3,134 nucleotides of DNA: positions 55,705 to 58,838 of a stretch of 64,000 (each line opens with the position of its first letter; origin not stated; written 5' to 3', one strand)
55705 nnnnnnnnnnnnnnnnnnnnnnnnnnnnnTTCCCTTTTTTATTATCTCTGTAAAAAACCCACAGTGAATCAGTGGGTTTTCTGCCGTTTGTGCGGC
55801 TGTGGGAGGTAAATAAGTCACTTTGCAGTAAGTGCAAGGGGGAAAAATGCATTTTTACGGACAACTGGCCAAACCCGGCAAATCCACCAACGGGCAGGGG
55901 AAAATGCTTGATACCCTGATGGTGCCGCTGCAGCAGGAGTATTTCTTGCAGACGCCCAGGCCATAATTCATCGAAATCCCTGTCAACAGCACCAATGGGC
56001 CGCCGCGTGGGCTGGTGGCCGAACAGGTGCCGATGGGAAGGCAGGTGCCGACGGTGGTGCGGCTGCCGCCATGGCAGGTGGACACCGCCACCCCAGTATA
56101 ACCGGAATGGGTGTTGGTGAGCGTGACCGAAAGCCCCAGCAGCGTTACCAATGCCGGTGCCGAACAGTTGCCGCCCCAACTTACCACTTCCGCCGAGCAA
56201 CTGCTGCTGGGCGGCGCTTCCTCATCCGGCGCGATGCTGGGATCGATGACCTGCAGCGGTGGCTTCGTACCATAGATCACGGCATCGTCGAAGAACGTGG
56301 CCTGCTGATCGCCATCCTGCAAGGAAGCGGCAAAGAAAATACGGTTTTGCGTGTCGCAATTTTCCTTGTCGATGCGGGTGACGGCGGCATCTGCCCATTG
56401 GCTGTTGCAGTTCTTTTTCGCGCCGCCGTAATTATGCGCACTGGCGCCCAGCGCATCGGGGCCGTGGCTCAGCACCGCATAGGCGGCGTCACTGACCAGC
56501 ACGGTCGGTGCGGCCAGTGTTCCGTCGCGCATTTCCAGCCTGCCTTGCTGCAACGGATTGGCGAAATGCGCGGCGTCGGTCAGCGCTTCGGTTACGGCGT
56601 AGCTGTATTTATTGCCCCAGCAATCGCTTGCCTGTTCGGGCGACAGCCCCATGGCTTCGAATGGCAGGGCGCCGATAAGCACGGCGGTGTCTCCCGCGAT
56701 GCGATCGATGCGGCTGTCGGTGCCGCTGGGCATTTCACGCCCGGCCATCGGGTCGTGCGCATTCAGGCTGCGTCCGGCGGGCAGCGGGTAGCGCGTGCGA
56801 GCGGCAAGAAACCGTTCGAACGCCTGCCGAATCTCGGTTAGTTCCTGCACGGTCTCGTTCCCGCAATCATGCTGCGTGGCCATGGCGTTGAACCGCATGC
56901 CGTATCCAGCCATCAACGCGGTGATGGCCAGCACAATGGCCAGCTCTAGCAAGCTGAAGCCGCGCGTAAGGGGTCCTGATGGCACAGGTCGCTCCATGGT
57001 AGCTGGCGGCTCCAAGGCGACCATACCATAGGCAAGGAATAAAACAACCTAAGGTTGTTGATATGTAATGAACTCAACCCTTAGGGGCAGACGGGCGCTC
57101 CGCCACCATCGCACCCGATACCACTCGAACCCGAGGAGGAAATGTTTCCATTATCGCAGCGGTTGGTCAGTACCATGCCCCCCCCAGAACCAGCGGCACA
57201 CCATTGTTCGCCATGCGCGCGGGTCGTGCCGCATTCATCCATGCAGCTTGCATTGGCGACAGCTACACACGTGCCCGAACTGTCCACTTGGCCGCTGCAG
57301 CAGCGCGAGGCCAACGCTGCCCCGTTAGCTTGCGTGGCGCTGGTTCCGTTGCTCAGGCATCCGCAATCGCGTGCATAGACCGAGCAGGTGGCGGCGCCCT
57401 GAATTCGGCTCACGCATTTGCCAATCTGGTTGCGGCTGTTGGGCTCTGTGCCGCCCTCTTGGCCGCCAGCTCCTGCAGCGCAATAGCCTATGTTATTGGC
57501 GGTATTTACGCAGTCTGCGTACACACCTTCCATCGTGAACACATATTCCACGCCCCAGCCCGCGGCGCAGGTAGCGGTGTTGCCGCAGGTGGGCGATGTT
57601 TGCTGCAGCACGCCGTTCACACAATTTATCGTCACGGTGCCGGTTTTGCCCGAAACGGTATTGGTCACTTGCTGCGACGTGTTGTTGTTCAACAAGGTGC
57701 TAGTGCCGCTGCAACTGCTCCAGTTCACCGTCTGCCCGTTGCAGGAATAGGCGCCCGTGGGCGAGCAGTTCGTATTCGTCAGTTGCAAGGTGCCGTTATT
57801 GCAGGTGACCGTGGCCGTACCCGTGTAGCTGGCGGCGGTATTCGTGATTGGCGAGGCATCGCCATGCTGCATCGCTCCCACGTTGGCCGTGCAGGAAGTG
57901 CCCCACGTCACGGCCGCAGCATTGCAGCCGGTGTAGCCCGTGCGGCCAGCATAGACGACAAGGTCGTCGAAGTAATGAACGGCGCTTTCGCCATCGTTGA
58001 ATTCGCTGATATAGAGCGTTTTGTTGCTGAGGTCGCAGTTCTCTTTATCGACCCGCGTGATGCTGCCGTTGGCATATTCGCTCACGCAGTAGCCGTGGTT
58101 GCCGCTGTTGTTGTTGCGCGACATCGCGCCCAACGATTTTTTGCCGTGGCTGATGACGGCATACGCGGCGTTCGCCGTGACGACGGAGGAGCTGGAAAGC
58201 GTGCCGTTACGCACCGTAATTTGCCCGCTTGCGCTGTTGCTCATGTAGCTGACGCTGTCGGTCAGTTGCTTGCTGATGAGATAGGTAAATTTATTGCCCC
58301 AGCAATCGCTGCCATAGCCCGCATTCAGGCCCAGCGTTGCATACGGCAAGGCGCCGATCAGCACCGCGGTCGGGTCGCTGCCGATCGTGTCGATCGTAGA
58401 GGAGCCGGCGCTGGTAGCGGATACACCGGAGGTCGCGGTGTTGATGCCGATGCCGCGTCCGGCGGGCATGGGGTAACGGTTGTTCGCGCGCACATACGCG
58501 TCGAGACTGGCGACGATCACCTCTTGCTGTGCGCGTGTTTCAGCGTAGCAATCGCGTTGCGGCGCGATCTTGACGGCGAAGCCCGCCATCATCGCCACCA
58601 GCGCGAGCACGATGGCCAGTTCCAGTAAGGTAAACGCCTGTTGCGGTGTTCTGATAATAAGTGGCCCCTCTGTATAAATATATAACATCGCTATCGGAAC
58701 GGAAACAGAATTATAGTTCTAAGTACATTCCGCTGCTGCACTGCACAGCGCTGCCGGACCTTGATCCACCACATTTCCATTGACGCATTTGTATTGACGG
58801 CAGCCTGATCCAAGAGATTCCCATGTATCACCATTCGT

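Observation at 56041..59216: Recurrent four-cysteine module (C-x9-11-C-x29-C-x10-11-C) and a shared Cys-Pro C-terminus in the pilin-like proteins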

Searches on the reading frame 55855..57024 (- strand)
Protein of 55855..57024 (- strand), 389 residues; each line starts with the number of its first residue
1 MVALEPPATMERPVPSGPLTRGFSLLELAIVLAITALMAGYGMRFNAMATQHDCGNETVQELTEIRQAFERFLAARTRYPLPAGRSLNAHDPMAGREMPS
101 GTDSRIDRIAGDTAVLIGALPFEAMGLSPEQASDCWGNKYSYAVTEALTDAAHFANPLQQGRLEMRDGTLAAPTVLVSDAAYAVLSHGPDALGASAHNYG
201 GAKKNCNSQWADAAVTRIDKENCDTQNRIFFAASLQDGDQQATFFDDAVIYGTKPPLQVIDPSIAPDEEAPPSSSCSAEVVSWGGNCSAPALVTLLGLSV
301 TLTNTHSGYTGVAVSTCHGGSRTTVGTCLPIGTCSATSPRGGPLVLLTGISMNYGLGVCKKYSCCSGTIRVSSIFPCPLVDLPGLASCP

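Call 4: search_protein_families(library=pfam, proteins=[window:55855-57024:-], max_evalue=1)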
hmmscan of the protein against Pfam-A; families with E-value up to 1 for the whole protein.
window:55855-57024:- (389 aa): 1 family
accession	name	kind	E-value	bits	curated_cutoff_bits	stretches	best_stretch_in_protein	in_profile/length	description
PF07963.17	N_methyl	-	0.00026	20.9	21.2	1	21-40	5-24/27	Prokaryotic N-terminal methylation motif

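Call 5: search_protein_families(library=ncbifam, proteins=[window:55855-57024:-], max_evalue=1)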
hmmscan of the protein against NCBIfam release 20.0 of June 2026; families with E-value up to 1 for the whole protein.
window:55855-57024:- (389 aa): 7 families
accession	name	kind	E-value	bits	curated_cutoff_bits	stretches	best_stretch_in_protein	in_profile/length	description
TIGR02532.1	IV_pilin_GFxxxE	domain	0.00015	21.5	16.3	1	21-41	2-22/24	prepilin-type N-terminal cleavage/methylation domain-containing protein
NF041775.1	typeIV_PilA_Myxo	equivalog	0.0026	17.8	400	1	18-49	8-43/214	type IV pilin protein PilA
TIGR01708.2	typeII_sec_gspH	equivalog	0.0026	17.8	80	1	21-63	2-37/169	type II secretion system minor pseudopilin GspH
TIGR01710.1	typeII_sec_gspG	equivalog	0.081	13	88.85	1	21-80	1-60/134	type II secretion system major pseudopilin GspG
NF007862.0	PRK10574.1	equivalog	0.11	12.6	138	1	20-43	4-27/145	prepilin peptidase-dependent pilin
NF007800.0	PRK10506.1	equivalog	0.14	11.9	158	1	21-45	9-33/163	prepilin peptidase-dependent protein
TIGR01711.1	gspJ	equivalog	0.31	10.8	64.85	1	21-70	1-51/192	type II secretion system minor pseudopilin GspJ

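Call 62: predict_structure(alignment_id=A5)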
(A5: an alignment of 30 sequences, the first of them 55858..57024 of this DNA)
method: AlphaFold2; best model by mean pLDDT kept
length: 389 residues; sequences in the alignment: 30
mean_pLDDT: 80.2   pTM: 0.62
mean pLDDT of the five models: 80.2, 79.7, 79.0, 77.5, 77.3
residues with pLDDT >= 90: 192; 70-90: 87; 50-70: 67; < 50: 43
segments of 3 or more residues with pLDDT < 50: 1-3, 337-358, 379-389
pLDDT, mean of each block of 10 residues (from residue 1): 51 57 81 93 71 88 94 93 95 97 95 93 96 96 97 91 94 94 95 91 74 78 92 84 88 79 55 76 95 82 91 86 91 53 44 46 60 52 36
secondary structure, 60 per line:
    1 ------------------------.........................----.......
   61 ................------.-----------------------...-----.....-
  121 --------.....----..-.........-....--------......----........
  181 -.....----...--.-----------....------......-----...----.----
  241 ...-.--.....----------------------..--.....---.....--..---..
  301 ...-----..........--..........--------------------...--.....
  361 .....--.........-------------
elements in order: H25-49 H54-76 E107-109 E115-119 H129-132 E141-145 H146-149 H151-154 E163-168 E173-180 E182-186 H208-211 H218-223 E229-231 E248-252 E279-283 E287-291 E299-303 E309-318 E321-330 E351-353 E356-365 E368-376

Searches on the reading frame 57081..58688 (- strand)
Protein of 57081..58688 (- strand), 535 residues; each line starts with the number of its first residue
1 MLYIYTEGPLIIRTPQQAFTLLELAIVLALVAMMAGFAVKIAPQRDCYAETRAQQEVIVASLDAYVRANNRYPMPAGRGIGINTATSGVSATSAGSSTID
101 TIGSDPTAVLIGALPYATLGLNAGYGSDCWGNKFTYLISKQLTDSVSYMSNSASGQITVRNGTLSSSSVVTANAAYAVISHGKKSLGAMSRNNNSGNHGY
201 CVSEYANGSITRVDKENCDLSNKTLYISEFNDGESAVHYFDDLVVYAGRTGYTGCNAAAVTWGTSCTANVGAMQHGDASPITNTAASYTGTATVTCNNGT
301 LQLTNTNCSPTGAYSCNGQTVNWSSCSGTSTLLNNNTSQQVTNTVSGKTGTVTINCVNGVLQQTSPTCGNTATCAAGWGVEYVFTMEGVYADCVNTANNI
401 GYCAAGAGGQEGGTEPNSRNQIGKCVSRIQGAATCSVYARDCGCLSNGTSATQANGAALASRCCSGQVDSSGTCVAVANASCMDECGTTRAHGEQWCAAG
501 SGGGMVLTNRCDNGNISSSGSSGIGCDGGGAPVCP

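Call 4: search_protein_families(library=pfam, proteins=[window:57081-58688:-], max_evalue=1)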
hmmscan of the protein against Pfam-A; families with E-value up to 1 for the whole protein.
window:57081-58688:- (535 aa): 2 families
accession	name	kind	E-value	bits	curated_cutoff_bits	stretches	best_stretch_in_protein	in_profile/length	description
PF07963.17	N_methyl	-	6.3e-05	22.8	21.2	1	15-38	3-26/27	Prokaryotic N-terminal methylation motif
PF16744.11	zf-RING_15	-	0.08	13.6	30.8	1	255-305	22-72/73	KIAA1045 RING finger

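Call 5: search_protein_families(library=ncbifam, proteins=[window:57081-58688:-], max_evalue=1)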
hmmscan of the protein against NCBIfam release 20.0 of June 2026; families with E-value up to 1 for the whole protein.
window:57081-58688:- (535 aa): 4 families
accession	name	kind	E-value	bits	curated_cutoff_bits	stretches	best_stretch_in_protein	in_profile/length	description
TIGR01708.2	typeII_sec_gspH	equivalog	7.8e-05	22.7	80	1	16-65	1-50/169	type II secretion system minor pseudopilin GspH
TIGR02532.1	IV_pilin_GFxxxE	domain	0.00041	20.1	16.3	1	16-39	1-24/24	prepilin-type N-terminal cleavage/methylation domain-containing protein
TIGR01710.1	typeII_sec_gspG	equivalog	0.007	16.4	88.85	1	18-74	2-61/134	type II secretion system major pseudopilin GspG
NF007862.0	PRK10574.1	equivalog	0.18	11.9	138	1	15-39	3-27/145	prepilin peptidase-dependent pilin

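Call 10: find_homologous_proteins(query=window:57081-58688:-, max_evalue=0.001)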
Query window:57081-58688:- (535 aa): 27 proteins with E <= 0.001 among 8000 candidates.
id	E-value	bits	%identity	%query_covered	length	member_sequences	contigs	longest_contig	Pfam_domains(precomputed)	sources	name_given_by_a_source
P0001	0.0e+0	1180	100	100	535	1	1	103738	-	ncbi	-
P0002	5.9e-141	489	51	69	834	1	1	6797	PF07963.18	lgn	-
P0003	1.1e-136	475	48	69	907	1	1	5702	-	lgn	-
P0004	1.7e-128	448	52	69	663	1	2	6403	-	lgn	-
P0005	2.5e-125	438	58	66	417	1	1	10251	-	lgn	-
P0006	4.5e-113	397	56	66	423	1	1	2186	-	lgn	-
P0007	2.1e-101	359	52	68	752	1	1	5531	PF07963.18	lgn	-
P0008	4.0e-88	315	46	67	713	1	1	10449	PF07963.18,PF14623.12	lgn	-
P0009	3.2e-77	279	47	55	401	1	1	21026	-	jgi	jgi:prepilin-type N-terminal cleavage/methylation domain-containing protein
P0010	2.1e-66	243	43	56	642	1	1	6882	-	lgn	-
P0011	5.5e-63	232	35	72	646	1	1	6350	-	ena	-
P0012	5.7e-56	209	33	66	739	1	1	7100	-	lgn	-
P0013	5.3e-50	189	33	69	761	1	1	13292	-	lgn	-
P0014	1.8e-43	167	34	47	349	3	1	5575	-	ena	-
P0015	5.5e-43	166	36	62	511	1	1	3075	-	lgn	-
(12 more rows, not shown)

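Call 14: find_encoding_contigs(protein=P0001, flank=10000, max_places=3)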
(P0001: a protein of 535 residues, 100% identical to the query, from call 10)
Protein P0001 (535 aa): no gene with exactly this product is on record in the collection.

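Call 51: list_cluster_members(proteins=[window:57081-58688:-, window:55855-57024:-, window:59957-60925:-, window:60922-61710:-, window:53793-55733:-, window:50302-51111:-])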
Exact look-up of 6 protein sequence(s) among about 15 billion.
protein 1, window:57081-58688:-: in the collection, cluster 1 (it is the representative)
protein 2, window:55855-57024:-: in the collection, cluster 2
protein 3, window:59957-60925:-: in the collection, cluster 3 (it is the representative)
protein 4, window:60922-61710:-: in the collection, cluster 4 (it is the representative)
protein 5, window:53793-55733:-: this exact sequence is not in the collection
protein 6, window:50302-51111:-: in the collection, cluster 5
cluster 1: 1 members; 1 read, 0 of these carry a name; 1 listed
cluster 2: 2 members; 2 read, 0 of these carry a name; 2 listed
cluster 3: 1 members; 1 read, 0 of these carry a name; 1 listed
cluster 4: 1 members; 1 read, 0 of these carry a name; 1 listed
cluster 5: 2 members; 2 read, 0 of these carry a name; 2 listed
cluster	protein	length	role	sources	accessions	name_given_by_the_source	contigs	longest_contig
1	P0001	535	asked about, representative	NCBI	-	-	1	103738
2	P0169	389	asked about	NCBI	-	-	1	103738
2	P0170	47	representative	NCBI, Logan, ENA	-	-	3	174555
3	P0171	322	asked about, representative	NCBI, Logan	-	-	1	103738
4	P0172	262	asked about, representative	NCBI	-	-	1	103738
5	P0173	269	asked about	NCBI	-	-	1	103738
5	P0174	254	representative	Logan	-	-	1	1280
